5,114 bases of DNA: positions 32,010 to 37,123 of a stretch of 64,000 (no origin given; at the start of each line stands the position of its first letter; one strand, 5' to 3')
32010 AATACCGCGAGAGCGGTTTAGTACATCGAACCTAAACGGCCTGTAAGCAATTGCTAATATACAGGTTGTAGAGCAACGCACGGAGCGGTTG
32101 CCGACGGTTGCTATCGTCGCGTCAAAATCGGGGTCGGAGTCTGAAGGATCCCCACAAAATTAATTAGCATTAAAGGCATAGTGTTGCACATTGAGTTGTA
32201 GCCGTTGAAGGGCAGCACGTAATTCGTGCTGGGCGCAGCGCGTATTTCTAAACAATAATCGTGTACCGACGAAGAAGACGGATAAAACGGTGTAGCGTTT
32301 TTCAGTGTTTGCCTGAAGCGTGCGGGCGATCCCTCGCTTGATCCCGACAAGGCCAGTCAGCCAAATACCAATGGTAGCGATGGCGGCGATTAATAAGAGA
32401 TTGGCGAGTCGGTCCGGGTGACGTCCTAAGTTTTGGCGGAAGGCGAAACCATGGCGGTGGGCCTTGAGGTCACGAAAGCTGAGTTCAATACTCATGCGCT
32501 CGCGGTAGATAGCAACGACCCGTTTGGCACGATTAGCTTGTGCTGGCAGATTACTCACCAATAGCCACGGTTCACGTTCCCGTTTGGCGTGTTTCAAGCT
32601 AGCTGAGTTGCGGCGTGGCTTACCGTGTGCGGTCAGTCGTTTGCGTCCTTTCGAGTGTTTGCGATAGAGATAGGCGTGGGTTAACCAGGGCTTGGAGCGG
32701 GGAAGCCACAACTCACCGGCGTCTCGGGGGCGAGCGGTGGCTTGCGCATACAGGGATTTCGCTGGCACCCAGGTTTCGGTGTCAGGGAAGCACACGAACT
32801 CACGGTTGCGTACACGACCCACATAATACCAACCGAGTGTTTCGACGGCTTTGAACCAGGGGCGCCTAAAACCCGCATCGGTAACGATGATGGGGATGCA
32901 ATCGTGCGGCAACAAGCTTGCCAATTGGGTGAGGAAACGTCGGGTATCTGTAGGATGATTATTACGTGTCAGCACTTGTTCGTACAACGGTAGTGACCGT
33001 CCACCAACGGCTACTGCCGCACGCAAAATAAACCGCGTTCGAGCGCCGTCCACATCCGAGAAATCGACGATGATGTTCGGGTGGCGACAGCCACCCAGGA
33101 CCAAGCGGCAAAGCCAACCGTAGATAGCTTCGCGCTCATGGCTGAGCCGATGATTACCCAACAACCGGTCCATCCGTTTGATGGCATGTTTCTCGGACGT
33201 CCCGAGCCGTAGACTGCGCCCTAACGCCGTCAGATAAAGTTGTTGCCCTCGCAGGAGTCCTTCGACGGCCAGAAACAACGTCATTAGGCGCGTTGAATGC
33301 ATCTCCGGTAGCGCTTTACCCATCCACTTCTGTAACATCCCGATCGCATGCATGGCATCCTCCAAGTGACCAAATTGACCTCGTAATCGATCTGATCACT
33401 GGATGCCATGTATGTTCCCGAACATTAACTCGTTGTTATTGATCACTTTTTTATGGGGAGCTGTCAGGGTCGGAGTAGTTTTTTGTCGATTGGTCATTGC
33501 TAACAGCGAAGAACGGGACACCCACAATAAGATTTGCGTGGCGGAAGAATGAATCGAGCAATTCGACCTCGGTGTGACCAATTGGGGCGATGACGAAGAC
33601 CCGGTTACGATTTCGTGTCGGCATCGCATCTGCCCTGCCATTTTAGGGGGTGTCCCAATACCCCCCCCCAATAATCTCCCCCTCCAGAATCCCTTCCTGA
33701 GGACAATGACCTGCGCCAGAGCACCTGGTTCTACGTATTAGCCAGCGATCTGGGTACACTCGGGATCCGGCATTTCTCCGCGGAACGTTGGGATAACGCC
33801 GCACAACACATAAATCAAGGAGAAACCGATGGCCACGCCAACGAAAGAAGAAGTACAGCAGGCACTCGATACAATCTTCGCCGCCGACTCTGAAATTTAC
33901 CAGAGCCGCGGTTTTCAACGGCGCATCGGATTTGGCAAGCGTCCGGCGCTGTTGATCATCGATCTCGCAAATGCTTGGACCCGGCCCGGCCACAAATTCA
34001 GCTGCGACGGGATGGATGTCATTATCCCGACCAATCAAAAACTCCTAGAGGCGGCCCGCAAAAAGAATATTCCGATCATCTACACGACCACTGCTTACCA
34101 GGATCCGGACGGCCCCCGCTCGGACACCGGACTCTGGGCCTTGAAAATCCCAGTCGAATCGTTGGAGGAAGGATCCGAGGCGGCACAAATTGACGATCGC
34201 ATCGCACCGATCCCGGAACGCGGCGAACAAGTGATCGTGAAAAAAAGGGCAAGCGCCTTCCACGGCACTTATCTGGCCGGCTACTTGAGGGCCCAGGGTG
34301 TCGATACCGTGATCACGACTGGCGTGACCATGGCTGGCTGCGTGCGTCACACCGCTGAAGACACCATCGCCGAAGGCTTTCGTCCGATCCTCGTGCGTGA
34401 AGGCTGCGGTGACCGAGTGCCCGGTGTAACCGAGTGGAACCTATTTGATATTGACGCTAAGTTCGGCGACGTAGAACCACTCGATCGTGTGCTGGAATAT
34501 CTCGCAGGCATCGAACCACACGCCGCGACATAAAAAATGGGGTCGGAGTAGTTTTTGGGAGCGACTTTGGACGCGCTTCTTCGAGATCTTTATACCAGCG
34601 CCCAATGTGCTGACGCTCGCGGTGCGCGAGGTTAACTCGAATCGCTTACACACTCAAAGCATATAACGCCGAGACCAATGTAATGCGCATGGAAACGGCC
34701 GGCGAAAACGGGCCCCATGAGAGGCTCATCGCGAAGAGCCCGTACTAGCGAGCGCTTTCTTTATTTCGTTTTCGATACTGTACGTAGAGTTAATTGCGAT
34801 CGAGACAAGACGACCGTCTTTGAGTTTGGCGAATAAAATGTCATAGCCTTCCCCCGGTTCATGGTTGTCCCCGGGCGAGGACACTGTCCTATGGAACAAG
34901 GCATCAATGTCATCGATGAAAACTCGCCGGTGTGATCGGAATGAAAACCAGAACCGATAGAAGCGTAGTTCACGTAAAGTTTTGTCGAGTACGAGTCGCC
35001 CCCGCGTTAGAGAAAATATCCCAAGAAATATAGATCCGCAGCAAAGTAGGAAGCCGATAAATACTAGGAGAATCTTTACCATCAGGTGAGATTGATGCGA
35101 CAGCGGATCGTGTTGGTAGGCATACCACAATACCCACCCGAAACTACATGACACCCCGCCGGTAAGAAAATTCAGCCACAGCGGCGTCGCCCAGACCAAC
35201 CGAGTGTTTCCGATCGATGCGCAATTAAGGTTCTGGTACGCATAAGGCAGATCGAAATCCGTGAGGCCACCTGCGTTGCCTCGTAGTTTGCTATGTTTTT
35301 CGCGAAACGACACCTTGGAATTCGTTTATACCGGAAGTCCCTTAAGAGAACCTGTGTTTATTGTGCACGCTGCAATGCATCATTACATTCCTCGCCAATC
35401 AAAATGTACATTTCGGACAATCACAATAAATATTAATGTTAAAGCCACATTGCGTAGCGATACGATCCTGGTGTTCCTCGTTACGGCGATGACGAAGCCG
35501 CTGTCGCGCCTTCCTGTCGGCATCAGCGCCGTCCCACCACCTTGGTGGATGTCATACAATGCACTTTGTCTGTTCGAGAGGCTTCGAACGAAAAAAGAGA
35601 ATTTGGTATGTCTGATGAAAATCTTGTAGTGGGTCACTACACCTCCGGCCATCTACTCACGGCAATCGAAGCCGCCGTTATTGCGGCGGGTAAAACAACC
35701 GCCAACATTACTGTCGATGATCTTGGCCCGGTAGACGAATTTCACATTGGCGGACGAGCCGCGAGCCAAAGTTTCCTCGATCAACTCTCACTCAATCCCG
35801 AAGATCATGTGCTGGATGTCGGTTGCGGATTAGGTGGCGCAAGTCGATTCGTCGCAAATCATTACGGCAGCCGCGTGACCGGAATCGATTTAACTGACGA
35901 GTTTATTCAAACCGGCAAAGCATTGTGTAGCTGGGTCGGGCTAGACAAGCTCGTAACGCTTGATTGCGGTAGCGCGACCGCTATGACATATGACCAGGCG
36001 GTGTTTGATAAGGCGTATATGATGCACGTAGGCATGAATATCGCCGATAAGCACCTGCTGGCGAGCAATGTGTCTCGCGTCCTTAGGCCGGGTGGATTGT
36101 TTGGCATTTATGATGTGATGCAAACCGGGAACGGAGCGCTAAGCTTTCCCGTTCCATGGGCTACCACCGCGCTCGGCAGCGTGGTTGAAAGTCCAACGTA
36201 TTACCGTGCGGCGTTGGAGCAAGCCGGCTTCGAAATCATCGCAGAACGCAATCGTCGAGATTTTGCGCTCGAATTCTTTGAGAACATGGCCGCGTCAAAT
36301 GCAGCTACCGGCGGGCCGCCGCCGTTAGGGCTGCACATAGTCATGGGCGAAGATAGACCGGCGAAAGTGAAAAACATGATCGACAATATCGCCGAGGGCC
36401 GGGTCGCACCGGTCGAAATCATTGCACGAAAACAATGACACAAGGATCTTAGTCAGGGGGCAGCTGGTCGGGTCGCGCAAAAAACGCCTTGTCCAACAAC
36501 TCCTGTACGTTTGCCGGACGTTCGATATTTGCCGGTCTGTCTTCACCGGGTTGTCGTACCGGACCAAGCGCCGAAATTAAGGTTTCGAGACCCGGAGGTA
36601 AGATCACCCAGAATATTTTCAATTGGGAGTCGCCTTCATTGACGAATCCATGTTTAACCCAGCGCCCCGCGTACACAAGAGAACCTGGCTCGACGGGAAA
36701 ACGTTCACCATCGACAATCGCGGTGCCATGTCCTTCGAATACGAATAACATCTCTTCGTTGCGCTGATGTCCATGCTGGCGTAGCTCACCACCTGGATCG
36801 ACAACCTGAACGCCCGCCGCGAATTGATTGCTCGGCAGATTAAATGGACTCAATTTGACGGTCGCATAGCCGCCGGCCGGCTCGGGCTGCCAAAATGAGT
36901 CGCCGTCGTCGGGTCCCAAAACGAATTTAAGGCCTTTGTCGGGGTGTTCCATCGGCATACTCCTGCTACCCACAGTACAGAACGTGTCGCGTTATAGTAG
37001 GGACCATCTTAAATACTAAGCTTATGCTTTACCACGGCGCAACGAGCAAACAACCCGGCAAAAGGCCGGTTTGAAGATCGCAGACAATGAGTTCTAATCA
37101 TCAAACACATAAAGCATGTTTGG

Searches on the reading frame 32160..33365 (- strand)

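Call 6: search_protein_families(library=pfam, proteins=[window:32160-33365:-], max_evalue=0.001)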
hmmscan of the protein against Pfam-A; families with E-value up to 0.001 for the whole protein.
window:32160-33365:- (401 aa): 1 family
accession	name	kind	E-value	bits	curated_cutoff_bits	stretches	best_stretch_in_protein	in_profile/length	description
PF01609.27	DDE_Tnp_1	-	4.2e-17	63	23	1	106-330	15-197/200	Transposase DDE domain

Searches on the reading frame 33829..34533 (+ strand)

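Call 6: search_protein_families(library=pfam, proteins=[window:33829-34533:+], max_evalue=0.001)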
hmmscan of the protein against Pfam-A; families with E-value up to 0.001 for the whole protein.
window:33829-34533:+ (234 aa): 1 family
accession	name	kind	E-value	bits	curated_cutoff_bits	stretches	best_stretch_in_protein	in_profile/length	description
PF00857.26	Isochorismatase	-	1.2e-30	107.4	27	1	40-215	2-170/175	Isochorismatase domain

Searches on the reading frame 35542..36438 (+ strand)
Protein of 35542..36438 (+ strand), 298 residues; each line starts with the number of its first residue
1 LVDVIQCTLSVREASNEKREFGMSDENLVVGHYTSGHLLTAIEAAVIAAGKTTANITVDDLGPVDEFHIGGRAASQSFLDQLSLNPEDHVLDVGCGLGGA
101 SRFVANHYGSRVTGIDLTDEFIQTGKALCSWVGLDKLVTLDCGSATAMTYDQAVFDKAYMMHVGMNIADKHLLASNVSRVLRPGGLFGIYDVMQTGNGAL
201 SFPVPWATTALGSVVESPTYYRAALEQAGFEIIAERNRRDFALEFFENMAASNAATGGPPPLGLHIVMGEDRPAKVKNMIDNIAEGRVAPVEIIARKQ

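Call 7: search_protein_families(library=pfam, proteins=[window:35542-36438:+], max_evalue=0.001)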
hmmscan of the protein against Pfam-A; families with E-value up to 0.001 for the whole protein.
window:35542-36438:+ (298 aa): 7 families
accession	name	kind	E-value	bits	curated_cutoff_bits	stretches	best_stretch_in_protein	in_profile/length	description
PF08241.18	Methyltransf_11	-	3.5e-15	56.8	21.2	1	91-187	1-93/95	Methyltransferase domain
PF13649.12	Methyltransf_25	-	1.3e-14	55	27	1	90-185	1-97/97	Methyltransferase domain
PF13847.12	Methyltransf_31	-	6.8e-12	45.7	27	1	86-193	3-113/145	Methyltransferase domain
PF08242.18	Methyltransf_12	-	4.3e-10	40.6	30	1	91-187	1-98/98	Methyltransferase domain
PF02353.26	CMAS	-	1.2e-09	38.4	27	1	76-192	52-167/273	Mycolic acid cyclopropane synthetase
PF13489.12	Methyltransf_23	-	1.6e-07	31.7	27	1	77-234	11-163/164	Methyltransferase domain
PF01209.24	Ubie_methyltran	-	6.3e-06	26.1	20.1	1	86-197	47-159/233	ubiE/COQ5 methyltransferase family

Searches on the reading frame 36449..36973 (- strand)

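Call 7: search_protein_families(library=pfam, proteins=[window:36449-36973:-], max_evalue=0.001)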
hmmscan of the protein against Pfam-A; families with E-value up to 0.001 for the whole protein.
window:36449-36973:- (174 aa): 1 family
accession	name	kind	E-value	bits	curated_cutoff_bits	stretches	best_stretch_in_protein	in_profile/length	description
PF07883.17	Cupin_2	-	8e-17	61.2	27.2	1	55-123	2-69/70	Cupin domain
